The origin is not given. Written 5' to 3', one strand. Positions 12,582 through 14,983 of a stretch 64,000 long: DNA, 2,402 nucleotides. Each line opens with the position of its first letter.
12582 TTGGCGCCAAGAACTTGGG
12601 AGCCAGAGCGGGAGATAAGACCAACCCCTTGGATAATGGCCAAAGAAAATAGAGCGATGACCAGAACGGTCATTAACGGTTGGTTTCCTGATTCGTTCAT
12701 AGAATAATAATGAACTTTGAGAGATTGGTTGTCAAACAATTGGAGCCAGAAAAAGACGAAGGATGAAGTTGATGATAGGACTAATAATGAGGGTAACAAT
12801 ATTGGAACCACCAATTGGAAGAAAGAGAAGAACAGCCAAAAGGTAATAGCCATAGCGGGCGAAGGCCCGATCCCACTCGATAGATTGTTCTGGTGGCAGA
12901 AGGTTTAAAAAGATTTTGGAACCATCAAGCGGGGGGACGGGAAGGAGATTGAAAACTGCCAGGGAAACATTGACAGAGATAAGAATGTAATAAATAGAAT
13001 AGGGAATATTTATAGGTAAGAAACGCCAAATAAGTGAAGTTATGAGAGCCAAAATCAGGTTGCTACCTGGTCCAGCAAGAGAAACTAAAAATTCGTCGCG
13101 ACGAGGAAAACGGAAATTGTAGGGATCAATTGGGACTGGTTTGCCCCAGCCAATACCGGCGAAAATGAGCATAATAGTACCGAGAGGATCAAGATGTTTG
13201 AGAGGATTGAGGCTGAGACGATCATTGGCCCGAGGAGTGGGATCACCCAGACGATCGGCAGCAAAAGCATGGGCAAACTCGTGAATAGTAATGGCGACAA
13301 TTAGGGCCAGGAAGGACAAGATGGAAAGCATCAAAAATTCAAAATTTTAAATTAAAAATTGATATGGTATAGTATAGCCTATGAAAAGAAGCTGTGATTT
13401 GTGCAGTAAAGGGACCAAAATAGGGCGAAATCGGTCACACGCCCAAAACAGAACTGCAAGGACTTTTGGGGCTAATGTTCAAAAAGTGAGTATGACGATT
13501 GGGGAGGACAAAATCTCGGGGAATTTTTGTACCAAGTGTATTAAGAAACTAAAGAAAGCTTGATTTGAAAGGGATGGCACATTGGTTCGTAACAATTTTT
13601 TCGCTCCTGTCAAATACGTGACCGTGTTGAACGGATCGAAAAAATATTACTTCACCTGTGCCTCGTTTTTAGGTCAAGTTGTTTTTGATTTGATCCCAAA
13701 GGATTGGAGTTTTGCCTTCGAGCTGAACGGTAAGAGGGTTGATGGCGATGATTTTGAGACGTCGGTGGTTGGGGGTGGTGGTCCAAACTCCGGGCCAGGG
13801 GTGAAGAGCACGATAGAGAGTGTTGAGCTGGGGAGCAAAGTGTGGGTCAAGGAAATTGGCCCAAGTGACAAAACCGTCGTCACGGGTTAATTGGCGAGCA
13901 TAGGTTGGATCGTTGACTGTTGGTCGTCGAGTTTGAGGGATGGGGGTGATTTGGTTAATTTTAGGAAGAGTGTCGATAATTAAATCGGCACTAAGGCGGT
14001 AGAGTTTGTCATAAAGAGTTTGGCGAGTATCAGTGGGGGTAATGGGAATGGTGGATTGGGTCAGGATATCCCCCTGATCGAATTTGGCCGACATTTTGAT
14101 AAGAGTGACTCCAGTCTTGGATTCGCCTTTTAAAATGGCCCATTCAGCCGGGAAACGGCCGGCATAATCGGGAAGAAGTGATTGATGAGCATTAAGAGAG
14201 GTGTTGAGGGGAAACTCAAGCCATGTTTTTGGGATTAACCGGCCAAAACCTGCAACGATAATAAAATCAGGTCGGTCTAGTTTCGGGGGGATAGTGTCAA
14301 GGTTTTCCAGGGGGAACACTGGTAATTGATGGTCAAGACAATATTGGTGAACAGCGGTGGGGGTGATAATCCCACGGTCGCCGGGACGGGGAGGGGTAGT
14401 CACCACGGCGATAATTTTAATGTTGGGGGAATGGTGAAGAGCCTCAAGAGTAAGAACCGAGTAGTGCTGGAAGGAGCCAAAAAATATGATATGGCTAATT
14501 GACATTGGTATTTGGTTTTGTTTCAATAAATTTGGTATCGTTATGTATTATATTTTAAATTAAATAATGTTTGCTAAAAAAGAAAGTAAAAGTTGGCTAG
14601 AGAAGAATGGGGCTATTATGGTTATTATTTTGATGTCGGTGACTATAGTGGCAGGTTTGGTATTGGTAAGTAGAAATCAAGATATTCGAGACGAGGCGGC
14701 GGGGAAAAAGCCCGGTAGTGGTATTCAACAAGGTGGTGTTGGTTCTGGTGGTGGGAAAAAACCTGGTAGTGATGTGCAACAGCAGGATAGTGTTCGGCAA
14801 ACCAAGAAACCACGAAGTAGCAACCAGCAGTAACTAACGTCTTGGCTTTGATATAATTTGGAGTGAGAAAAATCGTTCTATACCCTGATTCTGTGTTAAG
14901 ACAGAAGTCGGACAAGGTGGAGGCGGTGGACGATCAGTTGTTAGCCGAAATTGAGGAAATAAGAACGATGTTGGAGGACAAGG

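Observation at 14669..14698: Recurrent post-transmembrane Q[DE][TI]R motif in several surface proteins (possible new sorting or processing signal)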

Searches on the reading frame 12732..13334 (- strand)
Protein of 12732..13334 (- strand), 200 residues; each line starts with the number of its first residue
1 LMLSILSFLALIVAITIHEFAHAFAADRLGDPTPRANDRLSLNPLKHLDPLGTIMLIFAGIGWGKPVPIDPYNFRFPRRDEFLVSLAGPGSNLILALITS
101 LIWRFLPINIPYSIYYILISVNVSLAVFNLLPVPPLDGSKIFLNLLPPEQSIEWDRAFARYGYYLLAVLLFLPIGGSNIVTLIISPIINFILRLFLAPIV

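Call 39: search_protein_families(library=pfam, proteins=[window:12732-13334:-], max_evalue=0.001)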
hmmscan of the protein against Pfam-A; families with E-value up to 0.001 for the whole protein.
window:12732-13334:- (200 aa): 1 family
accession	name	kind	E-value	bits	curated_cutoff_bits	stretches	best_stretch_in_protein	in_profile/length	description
PF02163.28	Peptidase_M50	-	4e-14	52.9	27.2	1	113-170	161-218/221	Peptidase family M50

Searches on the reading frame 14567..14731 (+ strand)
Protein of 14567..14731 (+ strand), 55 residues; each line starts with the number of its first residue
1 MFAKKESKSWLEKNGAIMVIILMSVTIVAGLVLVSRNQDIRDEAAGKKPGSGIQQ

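Call 17: search_protein_families(library=ncbifam, proteins=[window:14567-14731:+], max_evalue=10)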
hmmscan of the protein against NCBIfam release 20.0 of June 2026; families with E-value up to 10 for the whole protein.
seq(55 aa): 3 families
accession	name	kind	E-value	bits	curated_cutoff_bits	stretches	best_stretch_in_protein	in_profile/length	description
NF007065.0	PRK09510.1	equivalog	0.093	11.7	213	1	13-53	11-50/387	cell envelope integrity protein TolA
NF038356.1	actino_DLW39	hypoth_equivalog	0.12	12.3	24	1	21-44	4-27/38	DLW-39 family protein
NF011055.0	PRK14487.1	subfamily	0.13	11.7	218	1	5-35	4-34/212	cbb3-type cytochrome c oxidase subunit II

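Call 26: find_homologous_proteins(query=A3, max_evalue=10)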
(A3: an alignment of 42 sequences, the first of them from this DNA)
Query A3 (42 sequences) (46 aa, profile of the alignment): 2 proteins with E <= 10 among 5644 candidates.
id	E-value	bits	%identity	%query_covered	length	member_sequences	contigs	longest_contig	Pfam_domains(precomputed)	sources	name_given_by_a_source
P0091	1.8e-7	49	32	54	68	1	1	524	-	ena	-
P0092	8.5e-4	37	50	17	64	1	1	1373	-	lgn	-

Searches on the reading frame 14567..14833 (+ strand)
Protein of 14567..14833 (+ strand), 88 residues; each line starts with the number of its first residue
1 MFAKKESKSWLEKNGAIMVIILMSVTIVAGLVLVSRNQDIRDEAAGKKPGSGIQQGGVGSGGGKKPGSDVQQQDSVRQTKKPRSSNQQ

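Call 9: search_protein_families(library=pfam, proteins=[window:14567-14833:+], max_evalue=0.01)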
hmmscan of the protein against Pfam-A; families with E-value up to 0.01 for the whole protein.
window:14567-14833:+ (88 aa): 0 families

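Call 17: search_protein_families(library=ncbifam, proteins=[window:14567-14833:+], max_evalue=10)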
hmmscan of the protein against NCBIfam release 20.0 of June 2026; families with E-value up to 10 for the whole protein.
window:14567-14833:+ (88 aa): 1 family
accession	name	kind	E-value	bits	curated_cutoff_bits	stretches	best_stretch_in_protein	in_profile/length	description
NF007065.0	PRK09510.1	equivalog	0.017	14.2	213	1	13-82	11-79/387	cell envelope integrity protein TolA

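Call 71: find_related_loci(query=window:14567-14833:+, collection=metagenome_contigs, flank=6000)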
Query window:14567-14833:+ (88 aa) in metagenome_contigs; peptide patterns used: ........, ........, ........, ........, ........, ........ (x = any residue, [..] = any of these).
600 stretches matched a pattern, but none encodes a relative of the query by tblastn (E <= 1e-3).
